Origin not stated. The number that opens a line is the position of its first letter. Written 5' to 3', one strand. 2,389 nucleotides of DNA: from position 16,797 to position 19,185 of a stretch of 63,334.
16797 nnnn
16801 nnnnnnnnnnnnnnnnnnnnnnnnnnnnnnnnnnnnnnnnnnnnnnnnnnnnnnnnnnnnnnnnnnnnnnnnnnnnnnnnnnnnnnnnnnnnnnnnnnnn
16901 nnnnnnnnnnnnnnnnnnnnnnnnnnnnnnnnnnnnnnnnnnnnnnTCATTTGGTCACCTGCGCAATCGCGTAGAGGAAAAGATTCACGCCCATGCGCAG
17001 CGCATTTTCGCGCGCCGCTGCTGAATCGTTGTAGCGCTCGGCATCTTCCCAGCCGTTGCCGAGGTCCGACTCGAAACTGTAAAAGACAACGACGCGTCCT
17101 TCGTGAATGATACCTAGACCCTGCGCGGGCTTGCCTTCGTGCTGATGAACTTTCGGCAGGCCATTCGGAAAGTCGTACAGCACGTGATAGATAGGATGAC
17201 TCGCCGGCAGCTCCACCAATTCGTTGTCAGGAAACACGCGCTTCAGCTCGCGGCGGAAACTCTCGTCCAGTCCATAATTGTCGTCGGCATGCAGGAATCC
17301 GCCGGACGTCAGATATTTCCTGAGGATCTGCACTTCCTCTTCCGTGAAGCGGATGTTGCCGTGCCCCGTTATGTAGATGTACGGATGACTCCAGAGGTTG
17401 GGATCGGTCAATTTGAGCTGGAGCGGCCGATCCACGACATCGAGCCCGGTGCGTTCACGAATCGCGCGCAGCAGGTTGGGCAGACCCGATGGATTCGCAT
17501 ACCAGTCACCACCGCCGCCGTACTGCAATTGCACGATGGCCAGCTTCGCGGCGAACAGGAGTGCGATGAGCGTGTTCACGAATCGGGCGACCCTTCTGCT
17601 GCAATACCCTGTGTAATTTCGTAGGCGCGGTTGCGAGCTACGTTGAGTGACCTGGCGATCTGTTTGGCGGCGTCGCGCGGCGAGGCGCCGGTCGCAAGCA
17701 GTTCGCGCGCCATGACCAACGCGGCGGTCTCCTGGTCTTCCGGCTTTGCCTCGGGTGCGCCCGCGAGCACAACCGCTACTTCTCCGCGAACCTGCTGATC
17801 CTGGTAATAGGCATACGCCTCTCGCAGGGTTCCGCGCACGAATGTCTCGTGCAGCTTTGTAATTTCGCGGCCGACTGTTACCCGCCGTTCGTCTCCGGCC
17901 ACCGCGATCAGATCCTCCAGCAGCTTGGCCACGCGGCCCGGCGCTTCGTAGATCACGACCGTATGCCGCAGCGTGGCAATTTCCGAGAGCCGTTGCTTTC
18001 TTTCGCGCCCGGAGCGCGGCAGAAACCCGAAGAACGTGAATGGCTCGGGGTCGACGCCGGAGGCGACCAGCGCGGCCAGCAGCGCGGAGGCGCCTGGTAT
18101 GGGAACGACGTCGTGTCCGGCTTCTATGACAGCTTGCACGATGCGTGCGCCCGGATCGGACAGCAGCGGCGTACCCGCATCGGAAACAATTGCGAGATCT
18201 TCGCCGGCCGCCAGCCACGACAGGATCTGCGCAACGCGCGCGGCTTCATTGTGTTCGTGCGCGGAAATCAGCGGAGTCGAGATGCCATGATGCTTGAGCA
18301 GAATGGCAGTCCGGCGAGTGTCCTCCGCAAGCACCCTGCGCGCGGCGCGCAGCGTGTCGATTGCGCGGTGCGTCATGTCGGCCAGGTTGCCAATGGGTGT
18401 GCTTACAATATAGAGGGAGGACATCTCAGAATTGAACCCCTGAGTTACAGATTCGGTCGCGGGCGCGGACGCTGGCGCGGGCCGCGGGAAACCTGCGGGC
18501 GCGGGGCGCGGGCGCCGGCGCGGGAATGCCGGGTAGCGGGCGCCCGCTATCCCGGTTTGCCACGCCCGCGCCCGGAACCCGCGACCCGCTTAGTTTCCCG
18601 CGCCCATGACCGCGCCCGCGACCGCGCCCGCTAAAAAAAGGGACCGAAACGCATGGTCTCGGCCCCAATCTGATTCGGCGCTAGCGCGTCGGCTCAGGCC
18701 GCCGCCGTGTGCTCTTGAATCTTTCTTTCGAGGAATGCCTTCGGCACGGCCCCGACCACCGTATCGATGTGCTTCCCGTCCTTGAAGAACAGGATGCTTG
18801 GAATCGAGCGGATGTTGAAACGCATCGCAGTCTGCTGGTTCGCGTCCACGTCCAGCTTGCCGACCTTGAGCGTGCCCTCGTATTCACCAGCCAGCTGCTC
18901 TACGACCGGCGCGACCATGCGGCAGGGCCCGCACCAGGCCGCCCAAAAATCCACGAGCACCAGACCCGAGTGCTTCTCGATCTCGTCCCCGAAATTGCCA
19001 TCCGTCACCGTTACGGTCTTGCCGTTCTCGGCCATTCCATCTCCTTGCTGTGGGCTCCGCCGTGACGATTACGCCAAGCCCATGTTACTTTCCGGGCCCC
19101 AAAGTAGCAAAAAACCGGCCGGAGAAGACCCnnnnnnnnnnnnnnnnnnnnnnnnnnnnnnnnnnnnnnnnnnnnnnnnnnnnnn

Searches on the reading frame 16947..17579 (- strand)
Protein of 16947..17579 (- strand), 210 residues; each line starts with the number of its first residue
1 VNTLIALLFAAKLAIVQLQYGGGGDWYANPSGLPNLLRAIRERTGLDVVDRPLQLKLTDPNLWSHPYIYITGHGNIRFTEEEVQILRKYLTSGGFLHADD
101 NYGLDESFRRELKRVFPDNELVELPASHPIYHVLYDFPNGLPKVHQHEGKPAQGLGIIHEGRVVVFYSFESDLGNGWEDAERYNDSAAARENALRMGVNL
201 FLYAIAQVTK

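Call 80: search_protein_families(library=pfam, proteins=[window:16947-17579:-], max_evalue=0.0001)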
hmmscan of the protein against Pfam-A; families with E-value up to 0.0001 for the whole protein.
window:16947-17579:- (210 aa): 1 family
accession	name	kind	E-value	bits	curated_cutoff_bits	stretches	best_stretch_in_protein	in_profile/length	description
PF13709.12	DUF4159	-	2.8e-66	223.3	25.9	1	15-204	2-201/202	Domain of unknown function (DUF4159)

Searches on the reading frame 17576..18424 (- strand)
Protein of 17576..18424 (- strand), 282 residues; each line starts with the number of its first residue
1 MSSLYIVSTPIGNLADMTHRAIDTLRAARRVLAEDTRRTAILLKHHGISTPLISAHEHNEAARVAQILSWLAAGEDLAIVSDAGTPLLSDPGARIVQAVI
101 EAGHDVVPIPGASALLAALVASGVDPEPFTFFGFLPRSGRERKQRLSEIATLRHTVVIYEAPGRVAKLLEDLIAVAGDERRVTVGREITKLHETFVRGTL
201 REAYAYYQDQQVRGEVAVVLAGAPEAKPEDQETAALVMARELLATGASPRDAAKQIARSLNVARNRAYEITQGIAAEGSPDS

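Call 43: search_protein_families(library=pfam, proteins=[window:17576-18424:-], max_evalue=0.00001)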
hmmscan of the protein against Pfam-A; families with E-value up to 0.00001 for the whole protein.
window:17576-18424:- (282 aa): 1 family
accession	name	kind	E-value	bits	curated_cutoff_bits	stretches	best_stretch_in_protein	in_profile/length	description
PF00590.25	TP_methylase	-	1.2e-33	117.3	27.8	1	4-203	2-211/212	Tetrapyrrole (Corrin/Porphyrin) Methylases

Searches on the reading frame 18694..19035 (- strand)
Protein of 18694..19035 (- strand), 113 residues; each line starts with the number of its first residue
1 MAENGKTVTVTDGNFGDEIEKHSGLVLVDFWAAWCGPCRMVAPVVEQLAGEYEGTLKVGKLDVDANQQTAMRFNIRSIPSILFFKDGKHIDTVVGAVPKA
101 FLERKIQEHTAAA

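Call 43: search_protein_families(library=pfam, proteins=[window:18694-19035:-], max_evalue=0.00001)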
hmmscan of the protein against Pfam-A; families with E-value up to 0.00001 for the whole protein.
window:18694-19035:- (113 aa): 2 families
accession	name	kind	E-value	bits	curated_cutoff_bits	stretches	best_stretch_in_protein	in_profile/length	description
PF00085.26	Thioredoxin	-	4e-32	110.7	23.5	1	7-107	2-102/103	Thioredoxin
PF13098.12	Thioredoxin_2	-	1.9e-07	31.8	27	1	21-103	3-101/104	Thioredoxin-like domain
